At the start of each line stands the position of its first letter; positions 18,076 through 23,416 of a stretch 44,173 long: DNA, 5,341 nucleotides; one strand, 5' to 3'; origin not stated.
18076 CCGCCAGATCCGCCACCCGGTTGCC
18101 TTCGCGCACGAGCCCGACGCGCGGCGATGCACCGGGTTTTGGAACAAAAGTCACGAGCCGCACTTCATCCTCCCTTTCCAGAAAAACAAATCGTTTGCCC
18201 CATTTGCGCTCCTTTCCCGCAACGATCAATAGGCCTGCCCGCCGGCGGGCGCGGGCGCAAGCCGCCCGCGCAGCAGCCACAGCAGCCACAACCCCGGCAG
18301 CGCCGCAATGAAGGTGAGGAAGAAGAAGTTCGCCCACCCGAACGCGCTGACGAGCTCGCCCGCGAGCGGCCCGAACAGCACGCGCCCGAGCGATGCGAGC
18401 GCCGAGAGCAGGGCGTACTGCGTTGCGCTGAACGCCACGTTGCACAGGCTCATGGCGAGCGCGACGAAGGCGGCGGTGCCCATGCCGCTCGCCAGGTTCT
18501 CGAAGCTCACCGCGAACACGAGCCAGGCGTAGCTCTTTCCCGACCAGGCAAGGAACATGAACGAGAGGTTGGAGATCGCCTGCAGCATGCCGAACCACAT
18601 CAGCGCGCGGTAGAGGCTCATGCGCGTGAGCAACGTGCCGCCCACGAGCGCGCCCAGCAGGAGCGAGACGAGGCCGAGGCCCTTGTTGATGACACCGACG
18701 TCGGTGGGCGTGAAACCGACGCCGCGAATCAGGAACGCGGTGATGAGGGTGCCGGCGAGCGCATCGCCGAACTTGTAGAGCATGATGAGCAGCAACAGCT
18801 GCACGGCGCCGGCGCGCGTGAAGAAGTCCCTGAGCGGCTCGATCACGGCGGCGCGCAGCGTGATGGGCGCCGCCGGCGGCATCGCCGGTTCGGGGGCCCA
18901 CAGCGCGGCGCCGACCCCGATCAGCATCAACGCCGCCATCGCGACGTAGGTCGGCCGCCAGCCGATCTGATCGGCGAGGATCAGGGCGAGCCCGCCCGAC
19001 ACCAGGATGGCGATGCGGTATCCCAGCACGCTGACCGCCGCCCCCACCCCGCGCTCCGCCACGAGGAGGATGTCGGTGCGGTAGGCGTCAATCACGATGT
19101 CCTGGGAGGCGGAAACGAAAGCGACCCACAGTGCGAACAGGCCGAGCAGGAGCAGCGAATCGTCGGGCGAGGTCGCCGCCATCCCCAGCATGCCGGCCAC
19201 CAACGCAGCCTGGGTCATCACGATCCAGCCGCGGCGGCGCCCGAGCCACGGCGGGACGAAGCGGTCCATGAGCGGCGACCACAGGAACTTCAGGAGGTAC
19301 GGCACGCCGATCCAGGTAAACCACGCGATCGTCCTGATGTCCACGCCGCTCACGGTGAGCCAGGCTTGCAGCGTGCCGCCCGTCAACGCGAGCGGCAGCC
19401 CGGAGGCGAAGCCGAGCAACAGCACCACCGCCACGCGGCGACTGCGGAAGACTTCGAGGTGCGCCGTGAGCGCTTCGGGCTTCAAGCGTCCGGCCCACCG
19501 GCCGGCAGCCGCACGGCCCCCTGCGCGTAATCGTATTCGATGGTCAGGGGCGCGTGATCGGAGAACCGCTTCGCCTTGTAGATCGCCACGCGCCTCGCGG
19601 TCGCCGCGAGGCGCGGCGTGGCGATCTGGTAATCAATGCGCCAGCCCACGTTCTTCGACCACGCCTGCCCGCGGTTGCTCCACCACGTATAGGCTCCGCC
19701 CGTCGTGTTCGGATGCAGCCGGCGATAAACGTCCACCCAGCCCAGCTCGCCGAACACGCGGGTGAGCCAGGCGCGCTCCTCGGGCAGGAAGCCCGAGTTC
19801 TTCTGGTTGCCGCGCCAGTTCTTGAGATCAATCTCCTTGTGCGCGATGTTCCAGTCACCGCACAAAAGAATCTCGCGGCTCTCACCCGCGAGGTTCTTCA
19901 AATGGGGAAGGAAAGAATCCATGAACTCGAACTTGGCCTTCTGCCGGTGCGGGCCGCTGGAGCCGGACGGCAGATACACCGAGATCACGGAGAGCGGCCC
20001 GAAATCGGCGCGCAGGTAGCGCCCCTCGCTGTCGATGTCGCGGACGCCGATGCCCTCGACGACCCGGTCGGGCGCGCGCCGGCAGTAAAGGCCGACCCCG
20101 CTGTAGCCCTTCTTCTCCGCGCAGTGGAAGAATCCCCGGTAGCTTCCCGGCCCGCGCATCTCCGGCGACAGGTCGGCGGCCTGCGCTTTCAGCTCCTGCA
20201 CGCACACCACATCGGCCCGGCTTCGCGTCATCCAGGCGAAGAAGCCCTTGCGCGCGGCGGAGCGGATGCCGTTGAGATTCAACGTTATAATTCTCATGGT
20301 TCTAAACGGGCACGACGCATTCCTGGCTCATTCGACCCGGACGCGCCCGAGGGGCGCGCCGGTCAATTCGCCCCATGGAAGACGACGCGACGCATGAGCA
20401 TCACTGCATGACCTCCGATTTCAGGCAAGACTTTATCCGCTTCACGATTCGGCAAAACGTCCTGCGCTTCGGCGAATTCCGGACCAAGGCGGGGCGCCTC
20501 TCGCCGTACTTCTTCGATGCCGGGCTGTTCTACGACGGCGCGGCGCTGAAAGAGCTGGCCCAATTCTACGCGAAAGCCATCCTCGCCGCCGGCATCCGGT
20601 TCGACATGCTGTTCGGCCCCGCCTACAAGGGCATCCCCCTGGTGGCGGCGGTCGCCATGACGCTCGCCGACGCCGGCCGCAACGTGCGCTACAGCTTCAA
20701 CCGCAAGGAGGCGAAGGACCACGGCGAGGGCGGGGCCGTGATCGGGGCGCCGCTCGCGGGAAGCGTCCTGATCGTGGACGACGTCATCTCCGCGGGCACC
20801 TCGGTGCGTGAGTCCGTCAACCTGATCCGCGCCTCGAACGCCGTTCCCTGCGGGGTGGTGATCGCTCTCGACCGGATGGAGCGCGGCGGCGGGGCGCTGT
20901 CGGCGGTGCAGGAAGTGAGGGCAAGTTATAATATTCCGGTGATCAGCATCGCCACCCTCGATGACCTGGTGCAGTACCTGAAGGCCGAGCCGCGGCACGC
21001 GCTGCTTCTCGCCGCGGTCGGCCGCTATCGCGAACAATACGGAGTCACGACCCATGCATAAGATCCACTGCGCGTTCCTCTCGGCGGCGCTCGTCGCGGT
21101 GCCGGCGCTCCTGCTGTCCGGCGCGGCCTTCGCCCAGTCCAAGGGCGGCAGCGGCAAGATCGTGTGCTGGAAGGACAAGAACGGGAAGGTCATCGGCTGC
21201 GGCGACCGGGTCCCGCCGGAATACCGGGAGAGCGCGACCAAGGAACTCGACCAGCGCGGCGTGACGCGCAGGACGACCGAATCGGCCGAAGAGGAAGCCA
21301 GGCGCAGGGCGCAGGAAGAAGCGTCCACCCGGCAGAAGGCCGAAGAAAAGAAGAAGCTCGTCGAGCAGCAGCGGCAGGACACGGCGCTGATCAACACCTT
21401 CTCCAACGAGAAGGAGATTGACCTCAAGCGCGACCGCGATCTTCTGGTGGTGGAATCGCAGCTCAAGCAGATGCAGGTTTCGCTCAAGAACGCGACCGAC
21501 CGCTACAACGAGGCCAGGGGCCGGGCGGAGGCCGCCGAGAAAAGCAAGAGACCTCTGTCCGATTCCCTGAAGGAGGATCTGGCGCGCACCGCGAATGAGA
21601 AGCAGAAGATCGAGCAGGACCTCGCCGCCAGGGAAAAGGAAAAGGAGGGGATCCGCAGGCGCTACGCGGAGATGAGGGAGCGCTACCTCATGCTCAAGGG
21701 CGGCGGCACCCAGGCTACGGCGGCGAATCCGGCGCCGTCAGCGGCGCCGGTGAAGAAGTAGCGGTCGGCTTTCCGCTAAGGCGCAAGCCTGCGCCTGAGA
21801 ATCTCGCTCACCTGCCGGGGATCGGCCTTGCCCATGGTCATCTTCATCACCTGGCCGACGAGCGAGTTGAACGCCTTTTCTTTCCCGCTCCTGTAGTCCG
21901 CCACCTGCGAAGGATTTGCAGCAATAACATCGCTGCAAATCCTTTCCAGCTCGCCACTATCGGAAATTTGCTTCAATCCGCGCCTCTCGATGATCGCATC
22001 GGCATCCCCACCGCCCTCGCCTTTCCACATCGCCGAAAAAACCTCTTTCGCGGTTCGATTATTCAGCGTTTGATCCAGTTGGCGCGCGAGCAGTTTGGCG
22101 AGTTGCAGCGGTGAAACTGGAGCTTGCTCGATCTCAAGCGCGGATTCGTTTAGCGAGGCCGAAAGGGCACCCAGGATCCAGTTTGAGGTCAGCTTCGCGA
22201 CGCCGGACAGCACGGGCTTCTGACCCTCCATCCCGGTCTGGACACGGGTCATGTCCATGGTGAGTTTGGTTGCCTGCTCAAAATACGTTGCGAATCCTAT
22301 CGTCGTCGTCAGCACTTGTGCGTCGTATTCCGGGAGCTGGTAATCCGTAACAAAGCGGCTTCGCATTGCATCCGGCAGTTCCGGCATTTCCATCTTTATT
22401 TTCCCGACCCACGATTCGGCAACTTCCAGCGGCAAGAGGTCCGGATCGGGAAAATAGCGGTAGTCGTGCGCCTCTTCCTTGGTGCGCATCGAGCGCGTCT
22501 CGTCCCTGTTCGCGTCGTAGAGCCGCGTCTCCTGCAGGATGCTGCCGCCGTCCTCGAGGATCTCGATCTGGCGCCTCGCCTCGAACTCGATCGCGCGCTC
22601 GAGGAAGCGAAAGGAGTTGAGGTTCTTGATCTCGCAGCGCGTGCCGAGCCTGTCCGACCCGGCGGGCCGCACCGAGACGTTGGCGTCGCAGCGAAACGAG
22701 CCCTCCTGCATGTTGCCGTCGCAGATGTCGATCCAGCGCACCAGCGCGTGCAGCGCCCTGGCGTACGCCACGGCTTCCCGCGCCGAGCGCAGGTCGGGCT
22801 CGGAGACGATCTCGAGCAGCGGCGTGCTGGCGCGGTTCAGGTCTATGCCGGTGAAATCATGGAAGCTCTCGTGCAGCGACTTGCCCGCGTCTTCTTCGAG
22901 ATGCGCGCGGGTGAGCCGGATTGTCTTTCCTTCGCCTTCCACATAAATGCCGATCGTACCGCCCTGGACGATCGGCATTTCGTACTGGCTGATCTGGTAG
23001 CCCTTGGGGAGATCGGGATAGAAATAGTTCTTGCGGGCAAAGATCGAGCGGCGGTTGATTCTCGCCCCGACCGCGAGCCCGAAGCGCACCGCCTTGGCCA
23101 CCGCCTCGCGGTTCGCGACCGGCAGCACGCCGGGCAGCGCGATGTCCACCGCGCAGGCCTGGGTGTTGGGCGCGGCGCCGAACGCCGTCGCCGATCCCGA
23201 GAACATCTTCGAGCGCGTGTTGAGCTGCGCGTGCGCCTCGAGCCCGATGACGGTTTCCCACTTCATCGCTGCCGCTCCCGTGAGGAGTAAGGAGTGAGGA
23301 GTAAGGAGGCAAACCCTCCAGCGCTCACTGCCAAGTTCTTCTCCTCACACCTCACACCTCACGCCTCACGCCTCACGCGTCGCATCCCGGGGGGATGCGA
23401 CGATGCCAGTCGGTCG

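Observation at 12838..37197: Family of heptad-periodic palindromic elements occupying intercistronic gaps of core operons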

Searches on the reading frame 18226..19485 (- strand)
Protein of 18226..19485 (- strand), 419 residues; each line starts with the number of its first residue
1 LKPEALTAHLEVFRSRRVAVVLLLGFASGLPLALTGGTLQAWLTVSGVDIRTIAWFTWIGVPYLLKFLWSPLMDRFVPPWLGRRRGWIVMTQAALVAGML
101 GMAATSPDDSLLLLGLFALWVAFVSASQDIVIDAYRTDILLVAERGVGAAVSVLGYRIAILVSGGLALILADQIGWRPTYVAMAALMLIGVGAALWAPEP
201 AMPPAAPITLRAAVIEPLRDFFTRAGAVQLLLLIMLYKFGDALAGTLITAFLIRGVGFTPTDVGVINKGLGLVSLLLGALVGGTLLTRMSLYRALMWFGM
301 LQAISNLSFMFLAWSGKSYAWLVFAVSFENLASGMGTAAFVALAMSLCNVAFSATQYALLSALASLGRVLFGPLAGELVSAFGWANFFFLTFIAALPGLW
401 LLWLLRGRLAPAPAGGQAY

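Call 64: search_protein_families(library=pfam, proteins=[window:18226-19485:-], max_evalue=0.00001)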
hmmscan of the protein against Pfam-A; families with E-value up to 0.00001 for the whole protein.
window:18226-19485:- (419 aa): 2 families
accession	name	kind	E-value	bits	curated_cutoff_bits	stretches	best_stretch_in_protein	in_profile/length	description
PF07690.21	MFS_1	-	3.6e-22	79.2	33.4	2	22-348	2-323/347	Major Facilitator Superfamily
PF13000.13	Acatn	-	6e-09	35.4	23.7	1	21-99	5-83/546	Acetyl-coenzyme A transporter 1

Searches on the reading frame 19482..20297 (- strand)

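Call 64: search_protein_families(library=pfam, proteins=[window:19482-20297:-], max_evalue=0.00001)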
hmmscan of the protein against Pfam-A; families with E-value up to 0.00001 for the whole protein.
window:19482-20297:- (271 aa): 1 family
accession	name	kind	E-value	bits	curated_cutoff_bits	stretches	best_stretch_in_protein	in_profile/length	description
PF03372.29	Exo_endo_phos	-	7.2e-33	114.6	24.5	1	4-248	1-225/225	Endonuclease/Exonuclease/phosphatase family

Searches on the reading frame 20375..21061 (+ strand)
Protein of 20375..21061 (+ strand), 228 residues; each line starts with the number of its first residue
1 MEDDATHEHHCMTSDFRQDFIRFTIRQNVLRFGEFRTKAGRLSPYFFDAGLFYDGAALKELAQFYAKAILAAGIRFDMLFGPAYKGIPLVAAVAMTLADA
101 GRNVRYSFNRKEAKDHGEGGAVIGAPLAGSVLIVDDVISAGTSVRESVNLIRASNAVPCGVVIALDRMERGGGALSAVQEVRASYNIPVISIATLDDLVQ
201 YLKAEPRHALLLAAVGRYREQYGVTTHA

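Call 64: search_protein_families(library=pfam, proteins=[window:20375-21061:+], max_evalue=0.00001)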
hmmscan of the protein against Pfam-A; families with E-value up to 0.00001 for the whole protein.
window:20375-21061:+ (228 aa): 1 family
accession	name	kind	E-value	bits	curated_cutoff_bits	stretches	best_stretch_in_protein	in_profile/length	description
PF00156.33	Pribosyltran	-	6.4e-10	39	26.3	1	57-170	11-129/158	Phosphoribosyl transferase domain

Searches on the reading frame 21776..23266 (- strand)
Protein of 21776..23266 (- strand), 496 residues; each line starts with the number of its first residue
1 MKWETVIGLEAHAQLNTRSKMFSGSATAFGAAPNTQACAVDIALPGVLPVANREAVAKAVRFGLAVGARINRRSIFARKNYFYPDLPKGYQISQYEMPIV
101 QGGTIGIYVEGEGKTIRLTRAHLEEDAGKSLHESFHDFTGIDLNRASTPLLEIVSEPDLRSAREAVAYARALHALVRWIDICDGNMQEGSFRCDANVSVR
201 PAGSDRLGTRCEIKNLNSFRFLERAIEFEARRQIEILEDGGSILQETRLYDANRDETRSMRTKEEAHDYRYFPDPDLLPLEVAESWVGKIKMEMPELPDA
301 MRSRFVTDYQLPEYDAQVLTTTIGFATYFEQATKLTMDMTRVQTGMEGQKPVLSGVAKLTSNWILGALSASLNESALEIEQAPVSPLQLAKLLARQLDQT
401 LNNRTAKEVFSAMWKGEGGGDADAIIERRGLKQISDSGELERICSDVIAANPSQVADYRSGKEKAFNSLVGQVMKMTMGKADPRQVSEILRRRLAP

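Call 16: search_protein_families(library=pfam, proteins=[window:21776-23266:-])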
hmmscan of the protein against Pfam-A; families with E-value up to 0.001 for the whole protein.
window:21776-23266:- (496 aa): 2 families
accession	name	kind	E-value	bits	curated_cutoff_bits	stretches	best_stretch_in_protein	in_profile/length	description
PF02934.20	GatB_N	-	1.2e-119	399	23.4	1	5-287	1-276/277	GatB/GatE catalytic domain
PF02637.23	GatB_Yqey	-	9.2e-46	155.8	27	1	356-494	12-148/148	GatB domain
